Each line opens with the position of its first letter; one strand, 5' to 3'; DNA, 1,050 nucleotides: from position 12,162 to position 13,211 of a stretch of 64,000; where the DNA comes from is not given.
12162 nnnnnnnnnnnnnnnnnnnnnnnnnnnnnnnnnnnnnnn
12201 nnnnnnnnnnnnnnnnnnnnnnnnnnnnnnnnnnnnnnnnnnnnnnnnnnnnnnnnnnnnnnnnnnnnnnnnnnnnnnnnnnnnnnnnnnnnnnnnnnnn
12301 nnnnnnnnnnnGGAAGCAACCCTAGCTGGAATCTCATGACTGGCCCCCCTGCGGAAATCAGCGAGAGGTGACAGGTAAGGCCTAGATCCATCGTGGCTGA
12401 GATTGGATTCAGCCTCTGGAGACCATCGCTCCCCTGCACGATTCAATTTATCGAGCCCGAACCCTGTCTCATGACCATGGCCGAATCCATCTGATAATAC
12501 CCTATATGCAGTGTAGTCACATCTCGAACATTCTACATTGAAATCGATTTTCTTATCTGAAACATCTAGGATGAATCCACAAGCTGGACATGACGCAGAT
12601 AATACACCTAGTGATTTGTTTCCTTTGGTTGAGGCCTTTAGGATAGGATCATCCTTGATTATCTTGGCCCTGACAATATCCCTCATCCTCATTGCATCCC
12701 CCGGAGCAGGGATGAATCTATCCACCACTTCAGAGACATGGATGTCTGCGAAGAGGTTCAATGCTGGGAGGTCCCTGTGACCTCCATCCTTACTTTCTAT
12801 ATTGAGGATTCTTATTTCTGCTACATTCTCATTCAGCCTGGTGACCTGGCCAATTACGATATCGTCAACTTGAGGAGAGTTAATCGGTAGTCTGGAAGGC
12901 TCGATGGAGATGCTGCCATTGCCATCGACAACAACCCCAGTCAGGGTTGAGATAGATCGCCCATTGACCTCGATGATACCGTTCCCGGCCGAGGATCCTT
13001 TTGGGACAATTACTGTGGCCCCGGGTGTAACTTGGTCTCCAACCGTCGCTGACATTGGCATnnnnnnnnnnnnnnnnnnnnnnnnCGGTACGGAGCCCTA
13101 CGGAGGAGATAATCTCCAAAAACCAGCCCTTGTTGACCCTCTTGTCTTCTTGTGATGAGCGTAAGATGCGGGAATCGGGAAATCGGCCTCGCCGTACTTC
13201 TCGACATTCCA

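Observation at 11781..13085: Exosome cap subunit Csl4 fused to a zinc knuckle and an RRM domain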

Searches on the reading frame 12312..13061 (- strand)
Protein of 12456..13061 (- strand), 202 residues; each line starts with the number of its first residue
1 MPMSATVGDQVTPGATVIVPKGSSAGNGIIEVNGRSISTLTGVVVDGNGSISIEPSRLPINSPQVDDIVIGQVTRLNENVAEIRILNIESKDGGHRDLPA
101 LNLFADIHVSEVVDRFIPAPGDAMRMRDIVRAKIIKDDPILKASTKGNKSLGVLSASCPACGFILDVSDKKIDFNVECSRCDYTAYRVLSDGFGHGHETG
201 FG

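Call 19: search_protein_representatives(protein=window:12456-13061:-)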
Query: 202 residues. Proteins with E-value up to 0.001 (for the whole library): 276; up to 1e-10: 53; up to 1e-30: 8. The best 150 are listed.
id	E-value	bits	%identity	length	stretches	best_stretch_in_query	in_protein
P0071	2.4e-68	245.9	59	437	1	2-199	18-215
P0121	4.0e-38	147.3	47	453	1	11-198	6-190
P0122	5.1e-38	147.0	45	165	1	4-164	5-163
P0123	4.2e-37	144.0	43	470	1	9-198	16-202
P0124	1.1e-35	139.4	87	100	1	124-199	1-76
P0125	1.3e-33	132.6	53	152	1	23-163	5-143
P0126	7.8e-32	126.8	39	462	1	6-198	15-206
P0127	1.0e-30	123.1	42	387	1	20-196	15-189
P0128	2.4e-30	121.9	39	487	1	11-201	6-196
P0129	6.8e-30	120.4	39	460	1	13-197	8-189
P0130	7.0e-30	120.4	53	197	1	96-198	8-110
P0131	1.1e-29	119.8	63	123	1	74-167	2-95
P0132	5.6e-29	117.5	49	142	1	35-148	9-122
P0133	8.8e-28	113.6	58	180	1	106-198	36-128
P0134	2.7e-26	108.7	38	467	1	10-196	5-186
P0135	3.7e-26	108.3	38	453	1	11-197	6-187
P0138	3.8e-23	98.4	35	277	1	21-198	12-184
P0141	3.0e-22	95.5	36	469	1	10-195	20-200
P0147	3.0e-14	69.4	29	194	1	9-197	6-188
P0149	5.4e-14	68.5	34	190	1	11-194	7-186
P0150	6.7e-14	68.3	33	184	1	12-195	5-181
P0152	1.9e-13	66.8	34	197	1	7-194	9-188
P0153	1.1e-12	64.3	31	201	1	5-183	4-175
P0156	2.2e-12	63.3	31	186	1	24-195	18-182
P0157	5.6e-12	62.0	32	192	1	9-194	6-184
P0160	1.4e-11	60.7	30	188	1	11-197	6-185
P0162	1.5e-11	60.6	34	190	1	7-190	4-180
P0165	2.3e-11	60.0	32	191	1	11-191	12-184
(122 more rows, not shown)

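Call 21: search_protein_families(library=pfam, proteins=[P0121, P0123, P0126, P0127, P0128, P0129, P0134, P0135, P0141, P0138], max_evalue=0.01)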
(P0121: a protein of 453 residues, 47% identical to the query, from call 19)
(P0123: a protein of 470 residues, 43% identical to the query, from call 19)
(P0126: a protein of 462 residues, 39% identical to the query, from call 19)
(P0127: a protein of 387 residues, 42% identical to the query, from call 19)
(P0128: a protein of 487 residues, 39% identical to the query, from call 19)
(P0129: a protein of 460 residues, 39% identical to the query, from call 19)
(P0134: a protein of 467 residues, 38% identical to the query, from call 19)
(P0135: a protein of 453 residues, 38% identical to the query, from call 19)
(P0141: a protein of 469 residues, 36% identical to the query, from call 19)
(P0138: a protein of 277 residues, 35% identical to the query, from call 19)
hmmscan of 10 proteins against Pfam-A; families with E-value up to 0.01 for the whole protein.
P0121 (453 aa): 6 families
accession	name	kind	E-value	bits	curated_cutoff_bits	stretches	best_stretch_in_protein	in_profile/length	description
PF00076.28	RRM_1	-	1.7e-41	140.4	20.7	2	259-329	1-70/70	RNA recognition motif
PF16367.11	RRM_7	-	2.5e-09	37.4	27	1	348-386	2-39/94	RNA recognition motif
PF14382.12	ECR1_N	-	7.7e-08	32.4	27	1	6-42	2-38/38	Exosome complex exonuclease RRP4 N-terminal region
PF08777.17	RRM_3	-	0.00065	20.2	22.9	0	259-324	4-63/102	RNA binding motif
PF03880.21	DbpA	-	0.00086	19.7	25.6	0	391-421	41-71/72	DbpA RNA binding domain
PF16842.11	RRM_occluded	-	0.0022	18.3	30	0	392-420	42-70/79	Occluded RNA-recognition motif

P0123 (470 aa): 7 families
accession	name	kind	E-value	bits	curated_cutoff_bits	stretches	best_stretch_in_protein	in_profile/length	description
PF00076.28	RRM_1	-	7.7e-39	131.8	20.7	2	351-420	1-69/70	RNA recognition motif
PF24475.1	RBD_DEAH11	-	1.9e-08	34.9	28.4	0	282-327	69-113/115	DEAH11-like, RNA-binding domain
PF14382.12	ECR1_N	-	1.4e-05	25.2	27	1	17-53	1-37/38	Exosome complex exonuclease RRP4 N-terminal region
PF25701.1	RRM_YTH1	-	3e-05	24.2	35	0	350-415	4-64/75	YTH1-like RRM domain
PF13893.12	RRM_5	-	0.00046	20.3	27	1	293-326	65-98/125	RNA recognition motif. (a.k.a. RRM, RBD, or RNP domain)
PF03880.21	DbpA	-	0.0027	18.1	25.6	0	401-423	49-71/72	DbpA RNA binding domain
PF11608.14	RRM_MARF1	-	0.0098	16.5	27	0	387-423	39-75/89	MARF1, RNA recognition motif 1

P0126 (462 aa): 7 families
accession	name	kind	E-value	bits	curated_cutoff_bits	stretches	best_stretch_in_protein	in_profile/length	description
PF00076.28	RRM_1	-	2.5e-44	149.4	20.7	2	267-336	1-69/70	RNA recognition motif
PF16367.11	RRM_7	-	1.2e-10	41.6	27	2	265-296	2-32/94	RNA recognition motif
PF03880.21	DbpA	-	1.6e-06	28.5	25.6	0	402-431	41-70/72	DbpA RNA binding domain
PF08777.17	RRM_3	-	3.7e-06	27.4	22.9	0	269-331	6-64/102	RNA binding motif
PF13893.12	RRM_5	-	1e-05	25.7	27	0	357-438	25-103/125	RNA recognition motif. (a.k.a. RRM, RBD, or RNP domain)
PF14382.12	ECR1_N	-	7.6e-05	22.9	27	1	20-55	2-37/38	Exosome complex exonuclease RRP4 N-terminal region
PF16842.11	RRM_occluded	-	0.00014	22.1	30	0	371-435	14-74/79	Occluded RNA-recognition motif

P0127 (387 aa): 9 families
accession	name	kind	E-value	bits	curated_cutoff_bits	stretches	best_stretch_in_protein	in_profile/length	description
PF00076.28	RRM_1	-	1.3e-16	60.7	20.7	1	242-311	1-69/70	RNA recognition motif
PF14382.12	ECR1_N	-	0.00073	19.7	27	1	4-40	1-36/38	Exosome complex exonuclease RRP4 N-terminal region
PF10447.15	EXOSC1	-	0.001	20.2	21.2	1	60-89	4-33/112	Exosome component EXOSC1/CSL4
PF02150.21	Zn_ribbon_RPB9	-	0.0016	18.8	25.2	1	151-177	4-30/36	RNA polymerases M/15 Kd subunit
PF13893.12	RRM_5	-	0.0024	18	27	1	247-320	34-103/125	RNA recognition motif. (a.k.a. RRM, RBD, or RNP domain)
PF20612.3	SHOCT_2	-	0.005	17.4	24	0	369-385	20-36/53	SHOCT domain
PF09851.14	SHOCT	-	0.0056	16.8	27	0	366-385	4-23/28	Short C-terminal domain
PF24475.1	RBD_DEAH11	-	0.0069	16.9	28.4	0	269-316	67-113/115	DEAH11-like, RNA-binding domain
PF18823.6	InPase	-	0.009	16.3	26.8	0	300-337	10-48/135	Inorganic Pyrophosphatase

P0128 (487 aa): 8 families
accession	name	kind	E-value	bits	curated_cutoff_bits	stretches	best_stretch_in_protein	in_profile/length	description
PF00076.28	RRM_1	-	8.7e-40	134.9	20.7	2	269-339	1-70/70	RNA recognition motif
PF16367.11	RRM_7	-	3.7e-07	30.5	27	0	370-398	1-29/94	RNA recognition motif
PF16842.11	RRM_occluded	-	2.2e-05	24.7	30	0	278-340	13-70/79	Occluded RNA-recognition motif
PF24475.1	RBD_DEAH11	-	0.00028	21.4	28.4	0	301-341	72-111/115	DEAH11-like, RNA-binding domain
PF08777.17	RRM_3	-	0.00056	20.4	22.9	0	271-332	6-61/102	RNA binding motif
PF14382.12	ECR1_N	-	0.0014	18.8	27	1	5-41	1-37/38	Exosome complex exonuclease RRP4 N-terminal region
PF08271.17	Zn_Ribbon_TF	-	0.0017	18.3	29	1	152-178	2-27/43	TFIIB zinc-binding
PF02150.21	Zn_ribbon_RPB9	-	0.0025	18.1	25.2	1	153-178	4-29/36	RNA polymerases M/15 Kd subunit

P0129 (460 aa): 3 families
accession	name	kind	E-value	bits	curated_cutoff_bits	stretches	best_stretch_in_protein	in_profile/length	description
PF23477.1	zf_Tbcl_2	-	1.4e-21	76.4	27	2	300-330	4-34/37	Probable treble clef zinc finger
PF12773.13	DZR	-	0.00063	20.3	27.3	0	150-175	14-32/45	Double zinc ribbon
PF03119.21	DNA_ligase_ZBD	-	0.0061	16.9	25.8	0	151-160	2-11/27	NAD-dependent DNA ligase C4 zinc finger domain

P0134 (467 aa): 6 families
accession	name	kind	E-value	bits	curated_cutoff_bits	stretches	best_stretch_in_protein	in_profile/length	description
PF00076.28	RRM_1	-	3.5e-39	132.9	20.7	2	259-327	1-69/70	RNA recognition motif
PF16367.11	RRM_7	-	4.6e-06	27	27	1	257-283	2-28/94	RNA recognition motif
PF14382.12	ECR1_N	-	1.9e-05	24.8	27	1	5-38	1-34/38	Exosome complex exonuclease RRP4 N-terminal region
PF16842.11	RRM_occluded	-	4.8e-05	23.6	30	0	263-329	8-70/79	Occluded RNA-recognition motif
PF13893.12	RRM_5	-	0.0002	21.5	27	0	362-428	40-102/125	RNA recognition motif. (a.k.a. RRM, RBD, or RNP domain)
PF03880.21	DbpA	-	0.0016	18.9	25.6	0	392-422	41-70/72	DbpA RNA binding domain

P0135 (453 aa): 8 families
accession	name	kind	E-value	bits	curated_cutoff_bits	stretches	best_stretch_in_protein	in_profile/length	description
PF00076.28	RRM_1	-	2.3e-38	130.3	20.7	2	257-325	1-69/70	RNA recognition motif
PF16367.11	RRM_7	-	1.5e-07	31.8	27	1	255-314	2-68/94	RNA recognition motif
PF03880.21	DbpA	-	0.00042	20.7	25.6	0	305-328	48-71/72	DbpA RNA binding domain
PF14382.12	ECR1_N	-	0.0007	19.8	27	1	5-40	1-36/38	Exosome complex exonuclease RRP4 N-terminal region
PF24745.1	DUF7693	-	0.0032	18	27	0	340-392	25-76/99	Domain of unknown function (DUF7693)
PF16842.11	RRM_occluded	-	0.0039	17.5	30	0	351-417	8-70/79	Occluded RNA-recognition motif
PF08206.17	OB_RNB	-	0.0056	16.8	24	0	292-312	5-24/58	Ribonuclease B OB domain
PF24099.1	RBD_DGKtheta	-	0.0093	16.5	27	0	343-373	2-32/80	Diacylglycerol kinase theta, RNA-binding domain-like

P0141 (469 aa): 4 families
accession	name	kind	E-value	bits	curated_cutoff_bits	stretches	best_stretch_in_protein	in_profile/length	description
PF00076.28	RRM_1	-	2.5e-36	123.8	20.7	2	274-342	1-69/70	RNA recognition motif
PF14382.12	ECR1_N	-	5e-10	39.4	27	1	20-57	1-38/38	Exosome complex exonuclease RRP4 N-terminal region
PF08206.17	OB_RNB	-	0.0045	17.1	24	0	399-417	4-21/58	Ribonuclease B OB domain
PF10447.15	EXOSC1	-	0.005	18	21.2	0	72-100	2-30/112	Exosome component EXOSC1/CSL4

P0138 (277 aa): 1 family
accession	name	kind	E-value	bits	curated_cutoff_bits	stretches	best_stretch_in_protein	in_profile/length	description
PF14382.12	ECR1_N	-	1.4e-05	25.2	27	1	1-36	1-36/38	Exosome complex exonuclease RRP4 N-terminal region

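Call 24: list_cluster_members(proteins=[P0121, P0123, P0126, P0127, P0128, P0129, P0134, P0135, P0141, P0138])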
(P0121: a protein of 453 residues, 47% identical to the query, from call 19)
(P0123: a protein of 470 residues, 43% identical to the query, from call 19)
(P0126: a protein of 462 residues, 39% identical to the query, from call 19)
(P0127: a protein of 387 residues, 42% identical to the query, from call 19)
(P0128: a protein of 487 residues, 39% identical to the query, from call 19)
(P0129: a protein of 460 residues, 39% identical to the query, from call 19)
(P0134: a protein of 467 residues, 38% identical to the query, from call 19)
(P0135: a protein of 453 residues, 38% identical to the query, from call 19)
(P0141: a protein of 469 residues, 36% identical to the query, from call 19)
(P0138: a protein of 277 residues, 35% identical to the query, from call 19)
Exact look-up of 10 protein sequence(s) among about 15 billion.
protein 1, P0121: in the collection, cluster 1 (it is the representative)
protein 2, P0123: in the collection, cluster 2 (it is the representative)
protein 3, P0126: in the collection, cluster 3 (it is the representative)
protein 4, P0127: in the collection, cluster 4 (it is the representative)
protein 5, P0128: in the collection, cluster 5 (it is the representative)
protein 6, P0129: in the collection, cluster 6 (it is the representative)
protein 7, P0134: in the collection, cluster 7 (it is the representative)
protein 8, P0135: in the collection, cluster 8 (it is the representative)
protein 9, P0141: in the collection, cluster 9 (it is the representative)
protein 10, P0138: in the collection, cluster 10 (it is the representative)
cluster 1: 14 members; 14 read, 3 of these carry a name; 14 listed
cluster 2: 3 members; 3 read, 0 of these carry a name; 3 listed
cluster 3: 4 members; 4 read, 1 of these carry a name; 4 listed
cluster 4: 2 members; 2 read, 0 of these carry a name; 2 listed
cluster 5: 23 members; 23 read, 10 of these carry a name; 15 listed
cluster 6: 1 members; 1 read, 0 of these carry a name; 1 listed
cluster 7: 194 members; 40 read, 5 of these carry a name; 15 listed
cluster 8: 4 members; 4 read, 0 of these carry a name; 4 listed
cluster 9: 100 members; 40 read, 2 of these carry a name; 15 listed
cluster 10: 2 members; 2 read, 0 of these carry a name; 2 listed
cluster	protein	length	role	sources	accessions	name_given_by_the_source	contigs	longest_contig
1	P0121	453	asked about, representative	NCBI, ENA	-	-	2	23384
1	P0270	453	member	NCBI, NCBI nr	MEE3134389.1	MAG: exosome complex RNA-binding protein Csl4 [Candidatus Thermoplasmatota archaeon] | exosome complex RNA-binding protein Csl4 [Candidatus Thermoplasmatota archaeon]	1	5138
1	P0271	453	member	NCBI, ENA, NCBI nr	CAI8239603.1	MAG: Uncharacterised protein [Methanobacteriota archaeon] | MAG: Uncharacterised protein [Euryarchaeota archaeon]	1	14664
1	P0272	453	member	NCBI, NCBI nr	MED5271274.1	MAG: exosome complex RNA-binding protein Csl4 [Candidatus Thermoplasmatota archaeon] | exosome complex RNA-binding protein Csl4 [Candidatus Thermoplasmatota archaeon]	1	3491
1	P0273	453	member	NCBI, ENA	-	-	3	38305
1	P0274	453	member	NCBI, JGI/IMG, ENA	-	-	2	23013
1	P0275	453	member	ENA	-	-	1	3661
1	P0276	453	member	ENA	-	-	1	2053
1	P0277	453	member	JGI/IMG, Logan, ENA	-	-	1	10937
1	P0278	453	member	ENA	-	-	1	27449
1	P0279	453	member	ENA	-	-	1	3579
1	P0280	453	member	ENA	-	-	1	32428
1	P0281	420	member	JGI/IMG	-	-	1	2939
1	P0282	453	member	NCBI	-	-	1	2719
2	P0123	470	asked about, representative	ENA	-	-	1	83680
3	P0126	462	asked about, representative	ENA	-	-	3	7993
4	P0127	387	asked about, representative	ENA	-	-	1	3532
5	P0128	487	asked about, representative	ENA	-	-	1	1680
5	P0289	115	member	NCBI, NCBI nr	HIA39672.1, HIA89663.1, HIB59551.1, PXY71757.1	MAG: RNA-binding protein [Methanobacteriota archaeon] | MAG: RNA-binding protein [Euryarchaeota archaeon]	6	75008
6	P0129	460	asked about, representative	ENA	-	-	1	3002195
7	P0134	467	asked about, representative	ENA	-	-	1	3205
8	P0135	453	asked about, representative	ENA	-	-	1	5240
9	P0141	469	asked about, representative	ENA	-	-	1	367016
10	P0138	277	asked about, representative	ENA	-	-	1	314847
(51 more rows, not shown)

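Call 28: find_encoding_contigs(protein=P0289, flank=4000, max_places=4)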
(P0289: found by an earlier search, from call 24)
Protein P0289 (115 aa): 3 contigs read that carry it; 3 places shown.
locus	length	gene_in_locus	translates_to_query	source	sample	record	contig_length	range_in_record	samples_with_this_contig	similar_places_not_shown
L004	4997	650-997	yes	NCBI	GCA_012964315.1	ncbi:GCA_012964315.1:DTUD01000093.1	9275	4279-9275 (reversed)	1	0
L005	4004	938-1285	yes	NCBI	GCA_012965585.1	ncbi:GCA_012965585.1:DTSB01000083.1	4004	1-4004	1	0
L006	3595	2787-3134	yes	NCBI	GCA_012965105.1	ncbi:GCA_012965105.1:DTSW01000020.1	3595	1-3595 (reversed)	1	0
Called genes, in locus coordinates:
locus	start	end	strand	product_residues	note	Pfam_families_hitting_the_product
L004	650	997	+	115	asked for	PF00076:RRM_1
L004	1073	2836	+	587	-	PF04055:Radical_SAM (weak)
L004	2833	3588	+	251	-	PF03167:UDG (weak)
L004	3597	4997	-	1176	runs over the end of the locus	PF00082:Peptidase_S8, PF01483:P_proprotein, PF18884:TSP3_bac (weak), PF11617:Cu-binding_MopE, PF18884:TSP3_bac (weak), PF11617:Cu-binding_MopE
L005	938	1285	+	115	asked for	PF00076:RRM_1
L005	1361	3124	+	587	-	PF04055:Radical_SAM (weak)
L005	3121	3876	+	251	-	PF03167:UDG (weak)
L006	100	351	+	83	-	-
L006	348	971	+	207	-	PF05175:MTS, PF06325:PrmA, PF03602:Cons_hypoth95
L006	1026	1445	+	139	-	PF04138:GtrA_DPMS_TM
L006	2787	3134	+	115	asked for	PF00076:RRM_1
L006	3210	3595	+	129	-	?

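Call 38: find_encoding_contigs(protein=P0129, flank=10000, max_places=1)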
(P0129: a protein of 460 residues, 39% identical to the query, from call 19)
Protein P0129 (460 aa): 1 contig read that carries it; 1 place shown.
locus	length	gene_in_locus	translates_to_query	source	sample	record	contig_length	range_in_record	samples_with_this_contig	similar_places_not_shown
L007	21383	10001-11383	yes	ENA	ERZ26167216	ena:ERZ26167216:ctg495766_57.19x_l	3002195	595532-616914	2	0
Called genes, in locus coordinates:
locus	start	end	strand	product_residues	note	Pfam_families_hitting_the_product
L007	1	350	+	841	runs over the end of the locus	-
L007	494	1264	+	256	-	PF00535:Glycos_transf_2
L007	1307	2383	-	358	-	PF01073:3Beta_HSD, PF01370:Epimerase, PF02719:Polysacc_synt_2, PF04321:RmlD_sub_bind, PF16363:GDP_Man_Dehyd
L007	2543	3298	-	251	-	-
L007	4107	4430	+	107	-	-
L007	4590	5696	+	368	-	PF01118:Semialdhyde_dh, PF02774:Semialdhyde_dhC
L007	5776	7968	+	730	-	-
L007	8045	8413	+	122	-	-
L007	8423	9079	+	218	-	PF06325:PrmA, PF05175:MTS (weak), PF03602:Cons_hypoth95 (weak)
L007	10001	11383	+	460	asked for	PF23477:zf_Tbcl_2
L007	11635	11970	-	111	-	-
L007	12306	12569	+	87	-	-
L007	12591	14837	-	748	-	-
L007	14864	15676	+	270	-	PF00106:adh_short, PF01370:Epimerase (faint), PF13561:adh_short_C2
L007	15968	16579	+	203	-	PF13561:adh_short_C2 (faint), PF00106:adh_short (weak)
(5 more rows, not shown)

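Call 39: find_encoding_contigs(protein=P0141, flank=10000, max_places=1)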
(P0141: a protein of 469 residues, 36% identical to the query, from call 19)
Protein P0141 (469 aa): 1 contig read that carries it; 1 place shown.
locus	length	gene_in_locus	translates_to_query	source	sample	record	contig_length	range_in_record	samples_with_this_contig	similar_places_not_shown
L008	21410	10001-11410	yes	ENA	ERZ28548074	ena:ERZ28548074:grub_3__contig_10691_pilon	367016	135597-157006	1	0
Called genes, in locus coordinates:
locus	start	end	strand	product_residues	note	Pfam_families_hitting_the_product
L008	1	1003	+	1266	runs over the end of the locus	PF00801:PKD (faint)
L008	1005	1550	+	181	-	-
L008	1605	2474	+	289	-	-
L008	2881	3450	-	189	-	PF02545:Maf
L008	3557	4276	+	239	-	PF06745:ATPase, PF13481:AAA_25, PF23442:DUF7125 (weak)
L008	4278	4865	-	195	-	PF01551:Peptidase_M23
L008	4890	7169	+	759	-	-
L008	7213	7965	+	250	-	PF00535:Glycos_transf_2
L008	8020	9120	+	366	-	-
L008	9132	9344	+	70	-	PF13240:Zn_Ribbon_1 (weak)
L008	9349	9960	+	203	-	PF10294:Methyltransf_16 (weak), PF03602:Cons_hypoth95, PF05175:MTS, PF06325:PrmA, PF13649:Methyltransf_25 (weak), PF13847:Methyltransf_31 (weak)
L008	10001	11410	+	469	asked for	PF14382:ECR1_N, PF00076:RRM_1, PF28441:RRM_11 (faint), PF00076:RRM_1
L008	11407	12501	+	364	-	PF04055:Radical_SAM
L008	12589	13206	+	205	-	-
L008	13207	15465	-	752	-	PF01702:TGT, PF14810:TGT_C2 (weak), PF01472:PUA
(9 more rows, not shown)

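Call 40: find_encoding_contigs(protein=P0123, flank=10000, max_places=1)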
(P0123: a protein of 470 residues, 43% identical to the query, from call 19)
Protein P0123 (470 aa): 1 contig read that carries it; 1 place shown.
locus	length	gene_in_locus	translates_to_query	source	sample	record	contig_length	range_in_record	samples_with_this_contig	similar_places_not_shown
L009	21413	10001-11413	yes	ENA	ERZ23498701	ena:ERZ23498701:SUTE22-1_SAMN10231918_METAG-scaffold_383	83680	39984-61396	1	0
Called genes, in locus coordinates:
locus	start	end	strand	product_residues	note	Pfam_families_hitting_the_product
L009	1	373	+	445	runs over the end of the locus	PF02463:SMC_N (weak), PF00005:ABC_tran, PF13304:AAA_21 (faint)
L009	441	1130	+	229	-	PF01578:Cytochrom_C_asm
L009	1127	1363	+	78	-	-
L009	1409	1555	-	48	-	-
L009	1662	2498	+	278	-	PF04981:NMD3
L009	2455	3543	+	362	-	PF10432:bact-PGI_C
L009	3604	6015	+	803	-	-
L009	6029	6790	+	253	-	PF00535:Glycos_transf_2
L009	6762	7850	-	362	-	PF01073:3Beta_HSD, PF01370:Epimerase, PF02719:Polysacc_synt_2, PF04321:RmlD_sub_bind, PF16363:GDP_Man_Dehyd, PF07993:NAD_binding_4 (weak)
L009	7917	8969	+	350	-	-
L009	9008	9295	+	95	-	-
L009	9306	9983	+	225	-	-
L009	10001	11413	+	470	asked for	PF14382:ECR1_N (weak), PF00076:RRM_1, PF24475:RBD_DEAH11 (faint), PF00076:RRM_1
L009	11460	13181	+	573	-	PF04055:Radical_SAM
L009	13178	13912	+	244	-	PF03167:UDG (weak)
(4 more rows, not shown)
